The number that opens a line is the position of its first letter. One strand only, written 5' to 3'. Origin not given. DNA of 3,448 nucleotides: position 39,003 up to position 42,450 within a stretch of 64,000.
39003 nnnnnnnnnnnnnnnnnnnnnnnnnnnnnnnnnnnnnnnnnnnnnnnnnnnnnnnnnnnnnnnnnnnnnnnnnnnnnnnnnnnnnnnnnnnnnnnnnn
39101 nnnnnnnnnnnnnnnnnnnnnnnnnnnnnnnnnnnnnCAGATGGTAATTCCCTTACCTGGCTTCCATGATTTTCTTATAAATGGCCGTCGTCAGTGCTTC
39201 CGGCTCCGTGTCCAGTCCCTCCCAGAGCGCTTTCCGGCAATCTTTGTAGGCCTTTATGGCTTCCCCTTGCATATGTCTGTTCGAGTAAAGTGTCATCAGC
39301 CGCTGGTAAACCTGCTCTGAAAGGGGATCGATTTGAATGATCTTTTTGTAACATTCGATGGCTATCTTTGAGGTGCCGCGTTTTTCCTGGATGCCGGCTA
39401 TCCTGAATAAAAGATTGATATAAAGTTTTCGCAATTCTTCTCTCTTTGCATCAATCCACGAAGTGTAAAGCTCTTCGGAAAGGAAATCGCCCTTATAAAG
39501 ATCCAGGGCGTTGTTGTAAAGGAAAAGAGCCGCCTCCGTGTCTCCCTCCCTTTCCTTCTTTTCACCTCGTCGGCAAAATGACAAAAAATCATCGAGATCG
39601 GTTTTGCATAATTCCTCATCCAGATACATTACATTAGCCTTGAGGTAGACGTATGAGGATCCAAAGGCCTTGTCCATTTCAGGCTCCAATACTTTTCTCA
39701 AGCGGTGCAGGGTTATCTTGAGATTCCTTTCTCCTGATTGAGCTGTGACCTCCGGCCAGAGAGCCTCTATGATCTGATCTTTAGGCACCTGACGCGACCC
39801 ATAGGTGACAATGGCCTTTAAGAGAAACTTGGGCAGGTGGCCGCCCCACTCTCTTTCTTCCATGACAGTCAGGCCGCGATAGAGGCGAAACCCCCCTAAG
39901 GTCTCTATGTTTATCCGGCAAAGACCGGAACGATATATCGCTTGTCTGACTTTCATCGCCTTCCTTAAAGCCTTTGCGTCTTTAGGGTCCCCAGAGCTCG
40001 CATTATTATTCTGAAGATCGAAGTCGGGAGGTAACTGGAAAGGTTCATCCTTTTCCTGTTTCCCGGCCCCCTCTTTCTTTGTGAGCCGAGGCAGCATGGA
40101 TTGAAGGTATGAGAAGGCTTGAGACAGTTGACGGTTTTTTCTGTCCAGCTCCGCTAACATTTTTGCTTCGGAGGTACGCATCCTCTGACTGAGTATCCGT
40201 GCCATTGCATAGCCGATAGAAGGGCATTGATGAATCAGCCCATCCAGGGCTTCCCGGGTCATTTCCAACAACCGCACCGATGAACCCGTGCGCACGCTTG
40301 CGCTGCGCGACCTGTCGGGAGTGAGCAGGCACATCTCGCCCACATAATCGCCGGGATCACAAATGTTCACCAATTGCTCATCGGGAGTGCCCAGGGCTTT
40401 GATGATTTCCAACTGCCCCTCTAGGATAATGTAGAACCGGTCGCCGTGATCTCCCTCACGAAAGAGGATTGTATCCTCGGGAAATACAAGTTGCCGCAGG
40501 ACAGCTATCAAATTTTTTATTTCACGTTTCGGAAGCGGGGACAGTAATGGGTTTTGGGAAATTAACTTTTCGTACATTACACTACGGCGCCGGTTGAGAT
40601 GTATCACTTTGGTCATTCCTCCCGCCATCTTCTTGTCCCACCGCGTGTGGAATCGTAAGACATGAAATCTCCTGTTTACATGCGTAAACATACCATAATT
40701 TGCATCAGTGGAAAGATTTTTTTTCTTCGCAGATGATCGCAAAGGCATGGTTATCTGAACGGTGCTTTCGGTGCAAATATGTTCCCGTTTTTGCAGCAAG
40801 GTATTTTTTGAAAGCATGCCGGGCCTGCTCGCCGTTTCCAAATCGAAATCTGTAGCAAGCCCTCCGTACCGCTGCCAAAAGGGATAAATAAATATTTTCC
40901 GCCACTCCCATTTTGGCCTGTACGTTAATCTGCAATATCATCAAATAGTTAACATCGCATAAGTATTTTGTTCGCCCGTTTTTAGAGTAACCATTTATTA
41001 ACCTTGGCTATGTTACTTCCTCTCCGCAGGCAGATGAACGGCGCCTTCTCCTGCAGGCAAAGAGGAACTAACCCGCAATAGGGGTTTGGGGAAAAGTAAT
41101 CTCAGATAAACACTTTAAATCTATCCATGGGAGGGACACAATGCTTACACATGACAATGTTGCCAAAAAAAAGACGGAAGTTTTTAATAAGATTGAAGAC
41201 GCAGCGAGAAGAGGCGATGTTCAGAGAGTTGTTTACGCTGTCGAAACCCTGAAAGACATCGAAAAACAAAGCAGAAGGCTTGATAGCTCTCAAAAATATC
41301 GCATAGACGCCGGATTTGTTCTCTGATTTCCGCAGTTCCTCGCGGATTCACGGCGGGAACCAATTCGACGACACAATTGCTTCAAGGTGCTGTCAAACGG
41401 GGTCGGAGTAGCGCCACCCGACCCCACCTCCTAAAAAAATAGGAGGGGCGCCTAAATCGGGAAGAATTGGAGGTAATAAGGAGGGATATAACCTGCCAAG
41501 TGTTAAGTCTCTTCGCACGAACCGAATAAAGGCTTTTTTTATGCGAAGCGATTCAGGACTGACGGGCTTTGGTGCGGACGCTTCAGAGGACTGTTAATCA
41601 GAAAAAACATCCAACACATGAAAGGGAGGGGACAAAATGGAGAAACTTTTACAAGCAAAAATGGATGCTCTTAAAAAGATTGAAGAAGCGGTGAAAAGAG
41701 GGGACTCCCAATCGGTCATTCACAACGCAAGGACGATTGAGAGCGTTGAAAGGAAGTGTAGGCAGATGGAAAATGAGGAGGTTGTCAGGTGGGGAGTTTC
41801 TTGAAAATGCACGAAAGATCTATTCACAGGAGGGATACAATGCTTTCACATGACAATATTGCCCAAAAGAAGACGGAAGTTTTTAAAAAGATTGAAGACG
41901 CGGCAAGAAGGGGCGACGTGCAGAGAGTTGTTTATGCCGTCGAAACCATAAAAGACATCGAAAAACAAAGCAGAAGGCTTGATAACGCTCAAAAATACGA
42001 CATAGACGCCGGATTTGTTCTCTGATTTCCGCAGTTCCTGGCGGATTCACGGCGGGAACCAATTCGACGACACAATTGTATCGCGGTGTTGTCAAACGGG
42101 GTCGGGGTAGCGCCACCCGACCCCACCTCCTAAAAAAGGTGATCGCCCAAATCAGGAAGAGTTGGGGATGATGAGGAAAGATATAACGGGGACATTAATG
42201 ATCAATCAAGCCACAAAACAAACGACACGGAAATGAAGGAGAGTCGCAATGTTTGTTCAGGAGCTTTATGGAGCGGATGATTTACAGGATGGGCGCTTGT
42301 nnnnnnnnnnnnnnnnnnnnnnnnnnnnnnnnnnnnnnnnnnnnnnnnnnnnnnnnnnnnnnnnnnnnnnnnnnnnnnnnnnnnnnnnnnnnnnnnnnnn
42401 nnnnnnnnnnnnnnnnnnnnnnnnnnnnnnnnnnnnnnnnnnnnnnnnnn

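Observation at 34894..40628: Paired cyclic-nucleotide writer and reader: cyclase-AAA-TPR protein next to a cNMP-binding SARP/BTAD regulator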

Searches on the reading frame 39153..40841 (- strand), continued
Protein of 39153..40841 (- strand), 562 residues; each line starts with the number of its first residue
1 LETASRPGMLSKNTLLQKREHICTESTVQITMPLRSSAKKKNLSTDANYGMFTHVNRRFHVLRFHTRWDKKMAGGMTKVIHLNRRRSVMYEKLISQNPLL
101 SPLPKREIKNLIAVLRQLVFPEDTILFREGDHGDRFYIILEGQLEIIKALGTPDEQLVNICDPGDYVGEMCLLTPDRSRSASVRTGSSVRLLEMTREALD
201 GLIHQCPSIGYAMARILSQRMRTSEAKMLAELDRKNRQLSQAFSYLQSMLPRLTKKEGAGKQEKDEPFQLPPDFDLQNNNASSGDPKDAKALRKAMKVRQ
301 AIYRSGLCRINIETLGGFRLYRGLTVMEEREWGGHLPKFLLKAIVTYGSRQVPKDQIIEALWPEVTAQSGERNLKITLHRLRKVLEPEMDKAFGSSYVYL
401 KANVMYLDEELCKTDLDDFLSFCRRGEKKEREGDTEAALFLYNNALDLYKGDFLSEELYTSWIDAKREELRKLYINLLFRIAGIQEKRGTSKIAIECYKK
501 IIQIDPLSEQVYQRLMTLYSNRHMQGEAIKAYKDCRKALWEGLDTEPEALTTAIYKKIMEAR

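Call 53: find_encoding_contigs(protein=P0018, flank=10000, max_places=1)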
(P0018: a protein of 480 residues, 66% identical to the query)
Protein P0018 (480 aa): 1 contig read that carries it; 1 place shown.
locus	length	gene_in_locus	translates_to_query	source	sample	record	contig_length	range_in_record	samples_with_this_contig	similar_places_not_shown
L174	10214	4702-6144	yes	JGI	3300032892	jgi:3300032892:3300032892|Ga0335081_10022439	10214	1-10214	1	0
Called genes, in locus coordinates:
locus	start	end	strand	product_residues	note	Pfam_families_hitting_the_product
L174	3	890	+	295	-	?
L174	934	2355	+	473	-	PF02321:OEP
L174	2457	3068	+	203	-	PF18765:Polbeta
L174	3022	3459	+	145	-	-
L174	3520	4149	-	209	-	PF00881:Nitroreductase, PF14512:TM1586_NiRdase (faint)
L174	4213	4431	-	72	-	PF00403:HMA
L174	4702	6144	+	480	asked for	PF00027:cNMP_binding, PF03704:BTAD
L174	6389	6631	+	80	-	-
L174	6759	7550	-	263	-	PF13531:SBP_bac_11, PF01547:SBP_bac_1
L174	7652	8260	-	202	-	-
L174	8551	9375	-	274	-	PF00892:EamA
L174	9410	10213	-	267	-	?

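Call 55: predict_structure(alignment_id=A1)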
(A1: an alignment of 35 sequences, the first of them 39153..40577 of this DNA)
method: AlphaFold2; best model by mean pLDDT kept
length: 474 residues; sequences in the alignment: 35
mean_pLDDT: 82.2   pTM: 0.55
mean pLDDT of the five models: 82.2, 81.3, 77.3, 71.4, 68.5
residues with pLDDT >= 90: 200; 70-90: 204; 50-70: 36; < 50: 34
segments of 3 or more residues with pLDDT < 50: 163-196
pLDDT, mean of each block of 10 residues (from residue 1): 80 84 88 91 83 91 81 85 59 88 90 84 81 76 80 70 41 30 29 44 67 72 93 87 88 89 83 88 90 88 78 85 90 95 94 95 91 89 95 93 92 95 95 92 96 94 95 81
secondary structure, 60 per line:
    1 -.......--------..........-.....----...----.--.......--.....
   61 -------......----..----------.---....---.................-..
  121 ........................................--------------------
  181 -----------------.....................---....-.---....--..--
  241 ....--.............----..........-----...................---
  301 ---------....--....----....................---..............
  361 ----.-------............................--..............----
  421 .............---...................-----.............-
elements in order: H2-8 H17-26 E28-32 E37-39 E47-53 E56-60 E68-73 E94-97 E101-107 H108-117 H119-160 H198-218 E222-225 E231-234 H241-244 H247-259 H266-273 H279-297 E310-313 E316-319 E324-326 H327-343 H347-360 H373-400 H403-416 H421-433 H437-455 H461-473

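Call 59: fold_search(model_id=the predicted structure, library=pdb)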
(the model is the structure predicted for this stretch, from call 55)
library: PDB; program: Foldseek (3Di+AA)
matches with E <= 10: 1941; with E <= 0.001: 684
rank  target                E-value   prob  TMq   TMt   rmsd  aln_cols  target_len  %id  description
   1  4byy_A                1.0e-11  1.00  0.28  0.57  16.7       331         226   16  Apo GlxR (released 2014-07-30)
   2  8k60_J                1.1e-11  1.00  0.43  0.77   3.7       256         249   23  Cryo-EM structure of Streptomyces coelicolor transcription initiation complex with the global transcription factor Afs (released 2024-07-31)
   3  2ff4_B                1.1e-11  1.00  0.45  0.55   3.9       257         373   20  Mycobacterium tuberculosis EmbR in complex with low affinity phosphopeptide (released 2006-01-24)
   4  3h3u_B                1.1e-11  1.00  0.26  0.56  19.1       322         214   18  Crystal structure of CRP (cAMP receptor Protein) from Mycobacterium tuberculosis (released 2010-02-02)
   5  4cyd_A                1.2e-11  1.00  0.26  0.54  18.2       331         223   15  GlxR bound to cAMP (released 2014-12-17)
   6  8k60_I                1.6e-11  1.00  0.44  0.77   3.6       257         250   22  Cryo-EM structure of Streptomyces coelicolor transcription initiation complex with the global transcription factor Afs (released 2024-07-31)
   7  3d0s_B                1.8e-11  1.00  0.28  0.58   1.8       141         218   30  cAMP receptor protein from m.tuberculosis, cAMP-free form (released 2009-02-03)
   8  3r6s_A                2.0e-11  1.00  0.27  0.54  17.8       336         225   14  Crystal structure of GlxR transcription factor from Corynebacterium glutamicum with cAMP (released 2012-03-28)
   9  2ff4_A                2.1e-11  1.00  0.44  0.54   4.1       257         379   20  Mycobacterium tuberculosis EmbR in complex with low affinity phosphopeptide (released 2006-01-24)
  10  3r6s_F                2.2e-11  1.00  0.27  0.55  17.4       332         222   16  Crystal structure of GlxR transcription factor from Corynebacterium glutamicum with cAMP (released 2012-03-28)
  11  3i54_D                2.2e-11  1.00  0.25  0.50  18.2       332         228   17  Crystal structure of MtbCRP in complex with cAMP (released 2009-09-08)
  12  2fez                  3.9e-11  1.00  0.44  0.55   4.0       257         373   20  Mycobacterium tuberculosis EmbR (released 2006-01-24)
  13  3r6s_C                3.9e-11  1.00  0.27  0.55  18.3       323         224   15  Crystal structure of GlxR transcription factor from Corynebacterium glutamicum with cAMP (released 2012-03-28)
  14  2pqq_C                4.1e-11  1.00  0.26  0.82   2.0       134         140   27  Structural Genomics, the crystal structure of the N-terminal domain of a transcriptional regulator from Streptomyces c (released 2007-06-05)
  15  2pqq_D                4.1e-11  1.00  0.27  0.82   2.1       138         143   27  Structural Genomics, the crystal structure of the N-terminal domain of a transcriptional regulator from Streptomyces c (released 2007-06-05)
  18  8hvr_I                4.8e-11  1.00  0.43  0.75   3.8       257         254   23  Cryo-EM structure of AfsR-dependent transcription activation complex with afsS promoter (released 2023-12-27)
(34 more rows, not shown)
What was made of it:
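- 39153..40577 (-): cNMP-binding SARP regulator, 474 aa. Layout: cyclic-nucleotide-binding domain, long C-helix, disordered linker, winged helix, BTAD. AlphaFold model and Foldseek search (calls 55, 59).
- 39168..39920 (-): SARP unit: OmpR-type winged helix (about aa 220-326) plus BTAD (aa 326-470). Foldseek matches to AfsR (TM 0.77) and EmbR (call 59).
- Closest known: SARP activators of actinobacteria. Same: Winged helix plus BTAD fold: TM 0.77 to the AfsR SARP unit and a match to EmbR (call 59).
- Checked: An AlphaFold model (pLDDT 82, call 55) matches in its C-terminal half the AfsR SARP unit (8k60, 8hvr; TM 0.77) and EmbR (call 59).
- The fold matches CRP/GlxR at rmsd about 2 A (call 59).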

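Call 63: list_cluster_members(proteins=[P0001, P0121])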
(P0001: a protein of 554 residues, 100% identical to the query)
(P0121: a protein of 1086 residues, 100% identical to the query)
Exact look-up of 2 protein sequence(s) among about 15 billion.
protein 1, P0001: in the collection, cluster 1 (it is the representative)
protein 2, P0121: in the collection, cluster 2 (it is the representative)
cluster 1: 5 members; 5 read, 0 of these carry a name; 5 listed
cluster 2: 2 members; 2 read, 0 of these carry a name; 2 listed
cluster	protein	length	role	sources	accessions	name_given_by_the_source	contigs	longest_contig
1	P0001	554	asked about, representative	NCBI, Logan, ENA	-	-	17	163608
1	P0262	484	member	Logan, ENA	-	-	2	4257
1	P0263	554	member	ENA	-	-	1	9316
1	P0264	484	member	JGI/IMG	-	-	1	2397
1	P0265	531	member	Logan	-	-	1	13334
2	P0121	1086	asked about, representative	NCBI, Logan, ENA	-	-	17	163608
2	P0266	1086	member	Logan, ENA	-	-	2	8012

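Call 64: find_encoding_contigs(protein=P0013, flank=10000, max_places=3)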
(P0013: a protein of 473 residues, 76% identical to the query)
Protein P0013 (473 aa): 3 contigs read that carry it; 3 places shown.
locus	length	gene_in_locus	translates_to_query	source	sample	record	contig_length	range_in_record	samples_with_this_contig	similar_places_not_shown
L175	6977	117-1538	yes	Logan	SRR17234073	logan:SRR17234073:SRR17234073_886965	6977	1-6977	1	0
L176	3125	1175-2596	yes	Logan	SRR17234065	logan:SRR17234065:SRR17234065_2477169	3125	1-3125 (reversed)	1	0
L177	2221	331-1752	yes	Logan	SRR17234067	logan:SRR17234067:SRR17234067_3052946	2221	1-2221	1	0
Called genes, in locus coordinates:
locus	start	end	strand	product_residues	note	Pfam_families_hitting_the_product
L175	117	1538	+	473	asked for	PF00027:cNMP_binding, PF13428:TPR_14 (faint), PF03704:BTAD, PF13181:TPR_8 (faint)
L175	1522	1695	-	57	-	-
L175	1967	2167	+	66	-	-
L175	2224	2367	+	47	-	-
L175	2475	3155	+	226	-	PF00406:ADK, PF13207:AAA_17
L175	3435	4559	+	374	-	PF04015:DUF362, PF12837:Fer4_6 (weak), PF13237:Fer4_10 (weak), PF14697:Fer4_21 (weak), PF25160:LdpA_Fe-S-bd (weak), PF12838:Fer4_7, PF13187:Fer4_9 (weak), PF00037:Fer4, +3 more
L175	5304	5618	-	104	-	PF03992:ABM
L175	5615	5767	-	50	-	-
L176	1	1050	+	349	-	?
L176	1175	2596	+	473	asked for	PF00027:cNMP_binding, PF13428:TPR_14 (faint), PF03704:BTAD, PF13181:TPR_8 (faint)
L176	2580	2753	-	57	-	-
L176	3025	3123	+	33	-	?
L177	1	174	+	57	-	?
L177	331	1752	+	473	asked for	PF00027:cNMP_binding, PF13428:TPR_14 (faint), PF03704:BTAD, PF13181:TPR_8 (faint)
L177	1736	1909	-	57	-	-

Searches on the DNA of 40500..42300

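Call 34: search_rna_families(source=window, start=40500, end=42300, threshold=evalue, max_evalue=1)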
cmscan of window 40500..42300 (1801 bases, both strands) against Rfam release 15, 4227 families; matches with E-value up to 1: 0.
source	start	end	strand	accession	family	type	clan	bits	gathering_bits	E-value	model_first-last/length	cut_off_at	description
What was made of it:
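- Tried and rejected: Nothing matched in 40500-42300 at E up to 1 (call 34).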
